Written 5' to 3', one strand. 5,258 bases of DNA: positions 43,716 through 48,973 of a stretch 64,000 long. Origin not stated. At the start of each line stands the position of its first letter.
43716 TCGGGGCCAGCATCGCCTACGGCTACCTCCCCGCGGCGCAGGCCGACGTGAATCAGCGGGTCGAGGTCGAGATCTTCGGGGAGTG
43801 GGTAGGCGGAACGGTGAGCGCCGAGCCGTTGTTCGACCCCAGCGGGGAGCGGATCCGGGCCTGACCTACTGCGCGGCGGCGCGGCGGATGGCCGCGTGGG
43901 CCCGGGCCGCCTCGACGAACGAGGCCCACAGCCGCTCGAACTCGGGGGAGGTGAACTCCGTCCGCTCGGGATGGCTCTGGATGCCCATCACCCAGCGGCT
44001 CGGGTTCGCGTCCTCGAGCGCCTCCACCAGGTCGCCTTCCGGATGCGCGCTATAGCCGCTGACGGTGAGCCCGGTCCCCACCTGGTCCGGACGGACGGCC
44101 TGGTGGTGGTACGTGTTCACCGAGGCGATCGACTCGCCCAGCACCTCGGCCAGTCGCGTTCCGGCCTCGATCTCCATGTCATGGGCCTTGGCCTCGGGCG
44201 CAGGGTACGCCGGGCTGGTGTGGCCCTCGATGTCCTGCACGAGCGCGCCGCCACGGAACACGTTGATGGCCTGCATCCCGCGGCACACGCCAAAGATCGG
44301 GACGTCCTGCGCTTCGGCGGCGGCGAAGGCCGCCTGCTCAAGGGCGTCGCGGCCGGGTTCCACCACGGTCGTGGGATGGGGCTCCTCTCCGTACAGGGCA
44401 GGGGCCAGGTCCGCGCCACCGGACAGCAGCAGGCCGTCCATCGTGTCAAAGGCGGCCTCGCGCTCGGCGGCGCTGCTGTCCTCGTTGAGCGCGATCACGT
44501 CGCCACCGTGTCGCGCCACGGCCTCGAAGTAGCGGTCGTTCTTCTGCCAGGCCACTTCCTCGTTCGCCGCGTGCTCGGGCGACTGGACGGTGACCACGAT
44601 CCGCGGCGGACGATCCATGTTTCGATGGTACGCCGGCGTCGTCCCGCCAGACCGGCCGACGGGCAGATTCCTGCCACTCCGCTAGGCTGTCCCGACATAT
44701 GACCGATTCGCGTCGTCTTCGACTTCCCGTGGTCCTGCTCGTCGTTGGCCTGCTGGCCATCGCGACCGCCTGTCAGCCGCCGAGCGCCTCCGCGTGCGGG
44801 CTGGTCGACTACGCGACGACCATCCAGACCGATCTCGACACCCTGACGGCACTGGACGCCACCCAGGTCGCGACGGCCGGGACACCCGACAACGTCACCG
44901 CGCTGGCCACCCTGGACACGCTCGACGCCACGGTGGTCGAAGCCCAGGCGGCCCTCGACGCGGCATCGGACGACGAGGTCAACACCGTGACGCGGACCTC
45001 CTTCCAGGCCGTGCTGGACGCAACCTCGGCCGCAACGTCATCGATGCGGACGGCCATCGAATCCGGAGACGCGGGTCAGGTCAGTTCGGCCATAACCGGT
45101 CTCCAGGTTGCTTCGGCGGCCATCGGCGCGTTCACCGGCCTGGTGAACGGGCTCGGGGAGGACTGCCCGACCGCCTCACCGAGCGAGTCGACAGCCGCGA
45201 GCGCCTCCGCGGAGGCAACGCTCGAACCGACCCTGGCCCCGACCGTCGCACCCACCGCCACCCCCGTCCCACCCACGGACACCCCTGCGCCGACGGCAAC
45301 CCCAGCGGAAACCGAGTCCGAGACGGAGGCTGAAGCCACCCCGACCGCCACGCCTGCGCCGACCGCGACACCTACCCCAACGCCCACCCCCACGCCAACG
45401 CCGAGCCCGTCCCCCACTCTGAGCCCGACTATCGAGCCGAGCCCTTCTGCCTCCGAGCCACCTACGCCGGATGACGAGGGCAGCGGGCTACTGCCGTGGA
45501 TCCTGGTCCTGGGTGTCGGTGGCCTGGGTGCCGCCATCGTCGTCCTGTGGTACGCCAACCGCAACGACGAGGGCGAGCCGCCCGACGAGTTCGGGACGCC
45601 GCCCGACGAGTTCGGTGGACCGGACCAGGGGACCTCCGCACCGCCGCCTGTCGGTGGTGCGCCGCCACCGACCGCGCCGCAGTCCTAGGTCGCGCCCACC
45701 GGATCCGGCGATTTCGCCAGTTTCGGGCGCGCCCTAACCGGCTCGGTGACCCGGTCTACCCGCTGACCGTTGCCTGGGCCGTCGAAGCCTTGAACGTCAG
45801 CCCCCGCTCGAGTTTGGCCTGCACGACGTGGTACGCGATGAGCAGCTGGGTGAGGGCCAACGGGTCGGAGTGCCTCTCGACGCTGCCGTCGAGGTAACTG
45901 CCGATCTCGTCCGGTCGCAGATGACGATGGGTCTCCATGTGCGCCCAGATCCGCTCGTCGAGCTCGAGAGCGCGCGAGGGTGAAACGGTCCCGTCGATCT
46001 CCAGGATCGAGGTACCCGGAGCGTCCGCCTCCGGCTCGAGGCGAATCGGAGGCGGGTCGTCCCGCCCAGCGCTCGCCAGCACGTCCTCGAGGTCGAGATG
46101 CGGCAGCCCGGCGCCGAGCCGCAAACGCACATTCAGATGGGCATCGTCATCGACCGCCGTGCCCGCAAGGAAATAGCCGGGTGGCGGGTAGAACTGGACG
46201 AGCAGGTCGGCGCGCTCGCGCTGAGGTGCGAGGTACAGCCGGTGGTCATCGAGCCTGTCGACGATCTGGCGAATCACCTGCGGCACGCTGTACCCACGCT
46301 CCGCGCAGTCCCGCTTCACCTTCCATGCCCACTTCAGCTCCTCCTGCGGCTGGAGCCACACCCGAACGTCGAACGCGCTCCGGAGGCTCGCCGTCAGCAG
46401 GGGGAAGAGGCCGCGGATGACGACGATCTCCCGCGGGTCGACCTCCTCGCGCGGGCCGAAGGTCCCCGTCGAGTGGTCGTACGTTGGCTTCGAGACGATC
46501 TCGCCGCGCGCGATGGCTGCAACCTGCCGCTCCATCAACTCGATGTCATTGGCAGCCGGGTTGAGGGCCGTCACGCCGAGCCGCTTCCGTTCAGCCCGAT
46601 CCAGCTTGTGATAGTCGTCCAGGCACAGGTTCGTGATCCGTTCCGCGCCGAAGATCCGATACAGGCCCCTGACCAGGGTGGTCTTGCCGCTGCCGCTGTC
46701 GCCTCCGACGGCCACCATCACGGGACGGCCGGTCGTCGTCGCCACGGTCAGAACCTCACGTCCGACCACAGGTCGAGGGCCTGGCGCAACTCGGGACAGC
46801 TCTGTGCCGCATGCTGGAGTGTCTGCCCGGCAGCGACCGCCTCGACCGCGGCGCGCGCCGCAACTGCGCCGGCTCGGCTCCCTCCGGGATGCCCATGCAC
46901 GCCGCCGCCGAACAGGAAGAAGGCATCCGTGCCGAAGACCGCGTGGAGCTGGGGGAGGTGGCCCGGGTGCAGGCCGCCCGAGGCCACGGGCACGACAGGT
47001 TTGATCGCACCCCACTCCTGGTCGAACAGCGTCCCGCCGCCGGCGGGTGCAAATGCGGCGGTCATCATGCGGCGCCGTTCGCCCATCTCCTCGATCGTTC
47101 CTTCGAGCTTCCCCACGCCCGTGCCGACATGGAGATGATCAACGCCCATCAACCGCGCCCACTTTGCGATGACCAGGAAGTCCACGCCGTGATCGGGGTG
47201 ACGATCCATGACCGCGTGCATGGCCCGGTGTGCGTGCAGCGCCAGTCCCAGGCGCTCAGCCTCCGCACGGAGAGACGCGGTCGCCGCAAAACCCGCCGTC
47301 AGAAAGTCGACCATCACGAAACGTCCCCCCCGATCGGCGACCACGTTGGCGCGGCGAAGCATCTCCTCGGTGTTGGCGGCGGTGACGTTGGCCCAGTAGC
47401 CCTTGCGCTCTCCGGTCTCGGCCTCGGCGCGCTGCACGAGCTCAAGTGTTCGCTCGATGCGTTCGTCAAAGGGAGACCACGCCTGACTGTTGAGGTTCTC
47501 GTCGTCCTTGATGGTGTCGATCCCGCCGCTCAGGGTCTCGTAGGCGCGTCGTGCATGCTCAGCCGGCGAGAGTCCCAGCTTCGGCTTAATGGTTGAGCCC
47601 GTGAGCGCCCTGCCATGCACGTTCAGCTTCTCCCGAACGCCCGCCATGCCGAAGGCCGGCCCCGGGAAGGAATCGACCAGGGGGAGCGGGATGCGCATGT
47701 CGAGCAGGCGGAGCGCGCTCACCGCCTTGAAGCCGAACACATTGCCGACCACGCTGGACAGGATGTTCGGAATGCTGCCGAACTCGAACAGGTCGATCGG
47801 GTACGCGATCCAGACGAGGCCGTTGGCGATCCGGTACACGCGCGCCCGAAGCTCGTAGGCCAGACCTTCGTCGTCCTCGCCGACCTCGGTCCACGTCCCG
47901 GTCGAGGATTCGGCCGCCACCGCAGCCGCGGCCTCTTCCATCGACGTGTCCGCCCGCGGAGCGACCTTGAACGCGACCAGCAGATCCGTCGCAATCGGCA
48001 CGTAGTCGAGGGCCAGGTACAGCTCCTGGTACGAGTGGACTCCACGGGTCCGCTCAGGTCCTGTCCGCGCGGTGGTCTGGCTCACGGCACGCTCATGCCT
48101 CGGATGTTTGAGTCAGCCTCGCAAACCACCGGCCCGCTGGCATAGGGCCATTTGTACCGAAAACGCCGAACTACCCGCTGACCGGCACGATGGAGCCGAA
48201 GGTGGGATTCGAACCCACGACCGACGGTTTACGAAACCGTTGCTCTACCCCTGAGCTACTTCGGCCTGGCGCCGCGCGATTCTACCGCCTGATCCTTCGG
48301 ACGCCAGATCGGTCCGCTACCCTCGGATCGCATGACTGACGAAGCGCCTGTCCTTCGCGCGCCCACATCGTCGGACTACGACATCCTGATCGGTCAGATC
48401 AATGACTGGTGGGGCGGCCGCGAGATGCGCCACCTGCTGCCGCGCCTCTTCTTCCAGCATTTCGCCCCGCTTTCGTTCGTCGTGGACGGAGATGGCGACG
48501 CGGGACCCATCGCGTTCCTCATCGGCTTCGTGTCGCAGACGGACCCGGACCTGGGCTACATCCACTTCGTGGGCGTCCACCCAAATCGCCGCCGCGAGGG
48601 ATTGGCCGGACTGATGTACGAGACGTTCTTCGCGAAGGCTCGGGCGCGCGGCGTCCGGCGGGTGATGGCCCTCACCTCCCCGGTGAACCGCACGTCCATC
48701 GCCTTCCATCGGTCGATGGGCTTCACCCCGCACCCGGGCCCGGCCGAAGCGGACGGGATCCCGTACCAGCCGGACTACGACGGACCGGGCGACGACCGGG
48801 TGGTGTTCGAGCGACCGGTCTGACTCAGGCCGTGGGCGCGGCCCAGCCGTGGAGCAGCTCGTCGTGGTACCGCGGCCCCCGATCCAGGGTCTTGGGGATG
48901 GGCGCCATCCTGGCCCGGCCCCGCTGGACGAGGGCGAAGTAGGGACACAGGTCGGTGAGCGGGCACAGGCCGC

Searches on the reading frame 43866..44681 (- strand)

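Call 32: search_protein_families(library=pfam, proteins=[window:43866-44681:-], max_evalue=0.001)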
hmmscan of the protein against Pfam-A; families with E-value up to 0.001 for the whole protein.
window:43866-44681:- (271 aa): 2 families
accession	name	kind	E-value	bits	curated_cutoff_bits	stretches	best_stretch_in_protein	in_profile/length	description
PF07722.19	Peptidase_C26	-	1.8e-45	155.8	20.5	1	47-239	25-219/219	Peptidase C26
PF00117.34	GATase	-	6.8e-12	45.9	22.8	1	61-241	23-174/190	Glutamine amidotransferase class-I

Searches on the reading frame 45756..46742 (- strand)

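Call 32: search_protein_families(library=pfam, proteins=[window:45756-46742:-], max_evalue=0.001)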
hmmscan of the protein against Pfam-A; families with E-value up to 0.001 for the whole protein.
window:45756-46742:- (328 aa): 2 families
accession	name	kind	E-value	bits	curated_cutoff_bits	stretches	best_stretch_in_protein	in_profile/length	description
PF00485.24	PRK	-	2.9e-41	141.9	22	1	10-186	2-191/196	Phosphoribulokinase / Uridine kinase family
PF13191.12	AAA_16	-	0.00061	20.8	32.6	0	3-31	20-48/167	AAA ATPase domain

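Call 76: search_protein_families(library=ncbifam, proteins=[window:45756-46742:-], max_evalue=1e-10)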
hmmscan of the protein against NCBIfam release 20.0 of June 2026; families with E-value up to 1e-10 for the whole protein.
window:45756-46742:- (328 aa): 4 families
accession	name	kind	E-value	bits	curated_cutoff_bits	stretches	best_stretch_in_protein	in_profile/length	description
NF005655.0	PRK07429.1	subfamily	5.1e-94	315.1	236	1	3-310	4-314/326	phosphoribulokinase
NF004018.0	PRK05480.1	equivalog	8.9e-27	93.9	180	1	5-183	4-186/210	uridine kinase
TIGR00235.1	udk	equivalog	8.1e-23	81.1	220.3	1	8-182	7-185/207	uridine kinase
NF011997.0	PRK15453.1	equivalog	1.7e-13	50.7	362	1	9-183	7-206/290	phosphoribulokinase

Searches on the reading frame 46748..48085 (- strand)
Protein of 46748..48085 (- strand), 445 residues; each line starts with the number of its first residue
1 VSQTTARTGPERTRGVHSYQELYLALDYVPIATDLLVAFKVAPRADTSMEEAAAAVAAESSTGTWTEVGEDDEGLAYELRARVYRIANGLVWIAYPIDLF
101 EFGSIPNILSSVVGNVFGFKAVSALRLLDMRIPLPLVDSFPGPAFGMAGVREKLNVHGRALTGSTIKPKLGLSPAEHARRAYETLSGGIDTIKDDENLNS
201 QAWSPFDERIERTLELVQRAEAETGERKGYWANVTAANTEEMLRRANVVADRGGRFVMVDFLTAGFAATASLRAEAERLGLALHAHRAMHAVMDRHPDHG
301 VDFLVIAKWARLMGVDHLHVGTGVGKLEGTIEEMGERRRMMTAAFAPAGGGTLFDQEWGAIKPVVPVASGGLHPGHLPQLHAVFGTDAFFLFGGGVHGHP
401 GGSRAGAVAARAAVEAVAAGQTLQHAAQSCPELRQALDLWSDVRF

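Call 32: search_protein_families(library=pfam, proteins=[window:46748-48085:-], max_evalue=0.001)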
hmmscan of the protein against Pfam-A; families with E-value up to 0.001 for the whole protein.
window:46748-48085:- (445 aa): 2 families
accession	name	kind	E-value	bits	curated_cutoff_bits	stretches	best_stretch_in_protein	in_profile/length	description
PF00016.26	RuBisCO_large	-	1.8e-97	326.6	30.1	1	147-440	2-299/299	Ribulose bisphosphate carboxylase large chain, catalytic domain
PF02788.21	RuBisCO_large_N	-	1.3e-38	132.4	20.7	1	23-133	2-117/120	Ribulose bisphosphate carboxylase large chain, N-terminal domain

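Call 76: search_protein_families(library=ncbifam, proteins=[window:46748-48085:-], max_evalue=1e-10)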
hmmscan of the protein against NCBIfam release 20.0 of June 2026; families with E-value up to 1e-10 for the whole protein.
window:46748-48085:- (445 aa): 6 families
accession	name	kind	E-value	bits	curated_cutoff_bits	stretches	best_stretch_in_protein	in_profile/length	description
NF003252.0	PRK04208.1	subfamily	1.2e-169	564.8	438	1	14-445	8-460/468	ribulose-bisphosphate carboxylase large subunit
TIGR03326.1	rubisco_III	equivalog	2.6e-148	494.4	497.45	1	23-440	2-426/426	type III ribulose-bisphosphate carboxylase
NF010002.0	PRK13475.1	equivalog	3.4e-78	263.3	489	1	28-441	17-441/459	ribulose-bisphosphate carboxylase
NF042437.1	OxoIsoapPDcar_OiaX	equivalog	2e-64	217.9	700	1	91-440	76-411/412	3-oxo-isoapionate-4-phosphate decarboxylase OiaX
NF007095.0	PRK09549.1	equivalog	2.3e-56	191.1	409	1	46-443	14-404/407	2,3-diketo-5-methylthiopentyl-1-phosphate enolase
TIGR03332.1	salvage_mtnW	equivalog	4.2e-44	150.8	513.6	1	84-440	68-406/407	2,3-diketo-5-methylthiopentyl-1-phosphate enolase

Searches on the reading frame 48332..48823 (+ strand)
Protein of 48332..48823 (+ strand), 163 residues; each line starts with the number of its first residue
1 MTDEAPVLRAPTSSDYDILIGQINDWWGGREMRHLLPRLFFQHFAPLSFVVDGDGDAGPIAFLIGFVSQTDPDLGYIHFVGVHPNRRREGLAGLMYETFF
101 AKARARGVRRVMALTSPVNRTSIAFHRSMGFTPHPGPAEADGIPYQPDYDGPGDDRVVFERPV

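Call 32: search_protein_families(library=pfam, proteins=[window:48332-48823:+], max_evalue=0.001)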
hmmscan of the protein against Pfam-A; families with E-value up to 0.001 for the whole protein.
window:48332-48823:+ (163 aa): 6 families
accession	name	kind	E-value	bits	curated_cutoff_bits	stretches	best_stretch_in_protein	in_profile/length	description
PF00583.31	Acetyltransf_1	-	9.3e-14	52.1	20.7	1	35-131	20-116/116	Acetyltransferase (GNAT) family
PF13508.13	Acetyltransf_7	-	3e-06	27.9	27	1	64-132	15-83/84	Acetyltransferase (GNAT) domain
PF13673.13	Acetyltransf_10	-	1.9e-05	25.1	23.6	1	63-147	42-123/128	Acetyltransferase (GNAT) domain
PF08445.16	FR47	-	2.5e-05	24.6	22.1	1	72-132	19-78/86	FR47-like protein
PF13527.13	Acetyltransf_9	-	5.1e-05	23.7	25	1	73-132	71-125/127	Acetyltransferase (GNAT) domain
PF13480.13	Acetyltransf_6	-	0.00097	19.7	22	0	27-112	54-133/143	Acetyltransferase (GNAT) domain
